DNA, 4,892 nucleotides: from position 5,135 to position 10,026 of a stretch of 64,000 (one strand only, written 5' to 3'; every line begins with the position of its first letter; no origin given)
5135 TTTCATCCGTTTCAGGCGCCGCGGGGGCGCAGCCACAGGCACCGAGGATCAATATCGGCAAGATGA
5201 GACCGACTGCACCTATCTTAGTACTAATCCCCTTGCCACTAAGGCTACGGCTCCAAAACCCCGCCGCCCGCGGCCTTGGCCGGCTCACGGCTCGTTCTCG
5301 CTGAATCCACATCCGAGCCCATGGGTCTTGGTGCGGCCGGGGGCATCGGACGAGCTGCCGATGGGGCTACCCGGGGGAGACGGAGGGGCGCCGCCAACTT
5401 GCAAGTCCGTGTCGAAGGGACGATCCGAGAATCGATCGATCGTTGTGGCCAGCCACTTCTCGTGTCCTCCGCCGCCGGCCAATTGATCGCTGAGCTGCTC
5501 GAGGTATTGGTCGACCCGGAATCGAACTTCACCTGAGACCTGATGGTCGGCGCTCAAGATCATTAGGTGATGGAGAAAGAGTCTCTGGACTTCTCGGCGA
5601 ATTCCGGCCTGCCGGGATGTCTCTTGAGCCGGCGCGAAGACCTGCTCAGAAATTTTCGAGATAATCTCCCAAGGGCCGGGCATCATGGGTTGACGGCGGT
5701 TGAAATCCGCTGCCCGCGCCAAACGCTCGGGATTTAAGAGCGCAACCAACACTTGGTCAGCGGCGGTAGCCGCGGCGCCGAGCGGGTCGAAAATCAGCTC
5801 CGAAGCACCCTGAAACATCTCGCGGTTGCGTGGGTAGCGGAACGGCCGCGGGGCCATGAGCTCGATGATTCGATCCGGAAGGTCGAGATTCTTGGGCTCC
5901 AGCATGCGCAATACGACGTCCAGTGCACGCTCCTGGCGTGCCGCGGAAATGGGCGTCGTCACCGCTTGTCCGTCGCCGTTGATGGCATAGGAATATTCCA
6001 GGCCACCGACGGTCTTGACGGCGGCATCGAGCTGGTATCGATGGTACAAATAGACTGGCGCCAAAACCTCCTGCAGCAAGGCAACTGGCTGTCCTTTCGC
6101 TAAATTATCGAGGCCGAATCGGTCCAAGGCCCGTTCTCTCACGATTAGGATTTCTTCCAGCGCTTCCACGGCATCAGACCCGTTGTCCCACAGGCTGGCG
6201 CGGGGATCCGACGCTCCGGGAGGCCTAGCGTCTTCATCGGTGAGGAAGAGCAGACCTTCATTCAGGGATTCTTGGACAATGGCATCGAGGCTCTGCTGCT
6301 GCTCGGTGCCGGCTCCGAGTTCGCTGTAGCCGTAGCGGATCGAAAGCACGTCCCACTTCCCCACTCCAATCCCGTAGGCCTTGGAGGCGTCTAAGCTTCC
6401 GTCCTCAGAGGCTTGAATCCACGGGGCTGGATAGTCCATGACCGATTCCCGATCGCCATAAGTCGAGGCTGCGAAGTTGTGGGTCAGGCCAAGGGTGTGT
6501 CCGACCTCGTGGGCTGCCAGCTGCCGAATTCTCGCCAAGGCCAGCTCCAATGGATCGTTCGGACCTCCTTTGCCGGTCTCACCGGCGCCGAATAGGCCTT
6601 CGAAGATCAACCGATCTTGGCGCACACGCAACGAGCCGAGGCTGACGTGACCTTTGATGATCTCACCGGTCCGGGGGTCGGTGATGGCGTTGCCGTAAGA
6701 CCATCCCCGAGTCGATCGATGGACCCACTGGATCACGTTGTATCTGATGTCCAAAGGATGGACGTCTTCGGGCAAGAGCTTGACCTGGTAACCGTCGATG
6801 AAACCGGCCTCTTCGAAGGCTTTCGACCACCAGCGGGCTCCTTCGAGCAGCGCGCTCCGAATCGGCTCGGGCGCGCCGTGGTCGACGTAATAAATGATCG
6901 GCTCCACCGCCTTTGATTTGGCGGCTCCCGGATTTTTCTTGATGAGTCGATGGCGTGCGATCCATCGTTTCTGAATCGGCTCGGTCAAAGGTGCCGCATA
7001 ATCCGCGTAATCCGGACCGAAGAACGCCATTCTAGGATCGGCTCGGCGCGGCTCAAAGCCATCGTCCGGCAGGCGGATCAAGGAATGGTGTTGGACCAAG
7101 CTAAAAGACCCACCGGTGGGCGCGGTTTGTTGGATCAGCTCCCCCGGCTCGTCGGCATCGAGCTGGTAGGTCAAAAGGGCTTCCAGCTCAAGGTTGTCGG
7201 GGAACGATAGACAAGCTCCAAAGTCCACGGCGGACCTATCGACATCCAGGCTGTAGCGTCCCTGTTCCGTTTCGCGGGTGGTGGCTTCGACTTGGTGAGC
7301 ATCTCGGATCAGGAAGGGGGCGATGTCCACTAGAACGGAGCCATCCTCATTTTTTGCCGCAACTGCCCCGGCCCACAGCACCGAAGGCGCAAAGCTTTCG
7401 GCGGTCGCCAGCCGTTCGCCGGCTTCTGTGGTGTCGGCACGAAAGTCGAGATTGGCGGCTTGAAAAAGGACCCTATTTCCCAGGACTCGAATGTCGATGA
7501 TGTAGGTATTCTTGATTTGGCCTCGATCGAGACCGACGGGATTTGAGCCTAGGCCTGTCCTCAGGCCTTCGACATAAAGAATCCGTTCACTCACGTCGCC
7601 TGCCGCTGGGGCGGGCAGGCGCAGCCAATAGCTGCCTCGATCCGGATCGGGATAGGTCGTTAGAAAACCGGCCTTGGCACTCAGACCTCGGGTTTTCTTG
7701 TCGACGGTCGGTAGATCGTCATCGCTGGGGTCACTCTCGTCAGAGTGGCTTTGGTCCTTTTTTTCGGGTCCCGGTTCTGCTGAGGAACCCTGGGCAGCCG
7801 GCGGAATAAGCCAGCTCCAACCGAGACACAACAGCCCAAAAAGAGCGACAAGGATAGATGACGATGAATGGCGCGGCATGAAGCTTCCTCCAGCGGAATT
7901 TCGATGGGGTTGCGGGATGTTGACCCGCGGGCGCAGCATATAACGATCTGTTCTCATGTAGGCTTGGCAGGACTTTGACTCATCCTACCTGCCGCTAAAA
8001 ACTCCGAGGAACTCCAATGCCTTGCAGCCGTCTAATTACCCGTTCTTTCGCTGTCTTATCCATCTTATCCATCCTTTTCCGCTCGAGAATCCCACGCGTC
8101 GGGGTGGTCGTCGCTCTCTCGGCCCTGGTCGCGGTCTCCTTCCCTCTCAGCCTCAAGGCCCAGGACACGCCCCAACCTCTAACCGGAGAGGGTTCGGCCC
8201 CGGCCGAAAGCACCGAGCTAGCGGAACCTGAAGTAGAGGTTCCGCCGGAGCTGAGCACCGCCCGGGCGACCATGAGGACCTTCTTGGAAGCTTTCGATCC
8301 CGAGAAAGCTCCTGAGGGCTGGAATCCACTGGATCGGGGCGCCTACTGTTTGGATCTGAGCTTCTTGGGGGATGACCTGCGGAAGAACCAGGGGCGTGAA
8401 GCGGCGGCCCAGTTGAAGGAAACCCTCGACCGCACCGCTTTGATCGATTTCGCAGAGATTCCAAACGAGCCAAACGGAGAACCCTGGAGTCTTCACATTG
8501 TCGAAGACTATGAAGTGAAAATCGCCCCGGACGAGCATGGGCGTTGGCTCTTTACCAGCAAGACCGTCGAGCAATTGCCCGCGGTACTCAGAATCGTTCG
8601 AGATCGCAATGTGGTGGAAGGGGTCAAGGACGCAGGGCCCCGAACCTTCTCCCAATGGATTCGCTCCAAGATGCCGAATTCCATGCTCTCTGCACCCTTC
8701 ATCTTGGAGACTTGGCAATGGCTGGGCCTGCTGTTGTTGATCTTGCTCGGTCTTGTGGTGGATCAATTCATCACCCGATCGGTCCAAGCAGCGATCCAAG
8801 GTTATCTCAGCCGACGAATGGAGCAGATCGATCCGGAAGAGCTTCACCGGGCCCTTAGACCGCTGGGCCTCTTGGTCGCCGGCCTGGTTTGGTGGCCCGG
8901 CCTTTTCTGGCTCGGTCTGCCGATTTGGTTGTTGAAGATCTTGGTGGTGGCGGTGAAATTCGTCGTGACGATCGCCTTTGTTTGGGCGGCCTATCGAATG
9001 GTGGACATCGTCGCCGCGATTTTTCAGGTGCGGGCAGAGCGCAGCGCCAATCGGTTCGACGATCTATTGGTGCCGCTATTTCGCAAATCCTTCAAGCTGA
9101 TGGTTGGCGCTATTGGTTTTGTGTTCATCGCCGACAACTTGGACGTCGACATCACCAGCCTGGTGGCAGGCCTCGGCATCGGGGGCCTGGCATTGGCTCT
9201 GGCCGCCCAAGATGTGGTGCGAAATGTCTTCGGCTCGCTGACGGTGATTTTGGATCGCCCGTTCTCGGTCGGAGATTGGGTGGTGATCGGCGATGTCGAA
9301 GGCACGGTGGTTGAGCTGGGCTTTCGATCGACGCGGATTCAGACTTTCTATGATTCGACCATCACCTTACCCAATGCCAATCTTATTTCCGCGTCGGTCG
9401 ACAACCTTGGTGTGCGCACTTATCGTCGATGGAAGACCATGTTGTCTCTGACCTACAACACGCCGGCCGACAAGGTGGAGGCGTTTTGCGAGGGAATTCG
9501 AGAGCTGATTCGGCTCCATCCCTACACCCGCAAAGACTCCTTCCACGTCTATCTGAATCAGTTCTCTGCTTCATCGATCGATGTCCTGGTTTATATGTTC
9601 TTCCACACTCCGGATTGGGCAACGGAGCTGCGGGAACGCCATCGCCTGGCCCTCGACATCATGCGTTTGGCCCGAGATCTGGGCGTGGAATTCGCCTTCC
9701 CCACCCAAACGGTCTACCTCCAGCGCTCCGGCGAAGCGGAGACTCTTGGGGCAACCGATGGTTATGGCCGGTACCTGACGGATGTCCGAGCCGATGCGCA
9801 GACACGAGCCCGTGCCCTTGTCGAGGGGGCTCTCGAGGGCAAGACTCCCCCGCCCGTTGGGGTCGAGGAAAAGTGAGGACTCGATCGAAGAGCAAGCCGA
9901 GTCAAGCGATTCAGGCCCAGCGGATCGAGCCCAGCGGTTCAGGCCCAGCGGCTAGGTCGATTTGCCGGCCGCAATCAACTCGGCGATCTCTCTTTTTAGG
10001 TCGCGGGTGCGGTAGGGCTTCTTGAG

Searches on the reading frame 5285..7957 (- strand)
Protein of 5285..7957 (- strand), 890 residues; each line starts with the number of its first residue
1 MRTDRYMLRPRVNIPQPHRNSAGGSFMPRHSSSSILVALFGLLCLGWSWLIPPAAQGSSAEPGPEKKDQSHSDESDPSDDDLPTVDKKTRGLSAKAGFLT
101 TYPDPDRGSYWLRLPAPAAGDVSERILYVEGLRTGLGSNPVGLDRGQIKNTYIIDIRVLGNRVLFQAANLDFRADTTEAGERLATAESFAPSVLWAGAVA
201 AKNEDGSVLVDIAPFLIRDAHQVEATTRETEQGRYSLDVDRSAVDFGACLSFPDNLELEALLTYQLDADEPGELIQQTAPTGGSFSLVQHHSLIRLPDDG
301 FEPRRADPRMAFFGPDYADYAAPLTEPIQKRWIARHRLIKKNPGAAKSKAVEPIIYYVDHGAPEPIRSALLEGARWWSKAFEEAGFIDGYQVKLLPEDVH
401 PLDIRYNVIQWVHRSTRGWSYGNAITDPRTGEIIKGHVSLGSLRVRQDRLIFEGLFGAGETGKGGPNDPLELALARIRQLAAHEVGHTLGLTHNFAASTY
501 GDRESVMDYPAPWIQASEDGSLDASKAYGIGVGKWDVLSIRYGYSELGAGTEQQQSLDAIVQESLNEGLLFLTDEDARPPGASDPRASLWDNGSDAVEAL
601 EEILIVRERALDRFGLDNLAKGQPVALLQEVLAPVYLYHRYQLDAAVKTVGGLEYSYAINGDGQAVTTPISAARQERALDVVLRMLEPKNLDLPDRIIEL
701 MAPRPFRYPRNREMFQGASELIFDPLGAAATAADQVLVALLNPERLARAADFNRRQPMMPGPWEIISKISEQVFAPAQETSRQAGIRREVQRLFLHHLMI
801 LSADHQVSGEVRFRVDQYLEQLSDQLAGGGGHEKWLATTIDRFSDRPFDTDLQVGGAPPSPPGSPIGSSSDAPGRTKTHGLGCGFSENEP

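Call 59: search_protein_families(library=pfam, proteins=[window:5285-7957:-], max_evalue=0.00001)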
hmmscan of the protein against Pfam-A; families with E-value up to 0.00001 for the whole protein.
window:5285-7957:- (890 aa): 2 families
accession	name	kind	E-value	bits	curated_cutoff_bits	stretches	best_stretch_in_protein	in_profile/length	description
PF16313.11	DUF4953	-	4.5e-67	226.9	24.2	1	467-778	3-314/316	Met-zincin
PF17148.9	DUF5117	-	1.1e-29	104.1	27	1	161-341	18-189/189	Domain of unknown function (DUF5117)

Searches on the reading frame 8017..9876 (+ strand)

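Call 59: search_protein_families(library=pfam, proteins=[window:8017-9876:+], max_evalue=0.00001)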
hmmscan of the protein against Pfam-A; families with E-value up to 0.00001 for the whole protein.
window:8017-9876:+ (619 aa): 3 families
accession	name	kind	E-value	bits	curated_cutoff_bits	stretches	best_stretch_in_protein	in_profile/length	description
PF00924.24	MS_channel_2nd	-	1.4e-20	73.6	20.2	1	399-464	1-66/68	Mechanosensitive ion channel, beta-domain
PF21088.3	MS_channel_1st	-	1.4e-08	35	23.1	1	360-398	4-42/42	Mechanosensitive ion channel, transmembrane helices 2/3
PF21082.3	MS_channel_3rd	-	6.2e-07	30.2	21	1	477-559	6-88/88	Mechanosensitive ion channel MscS, C-terminal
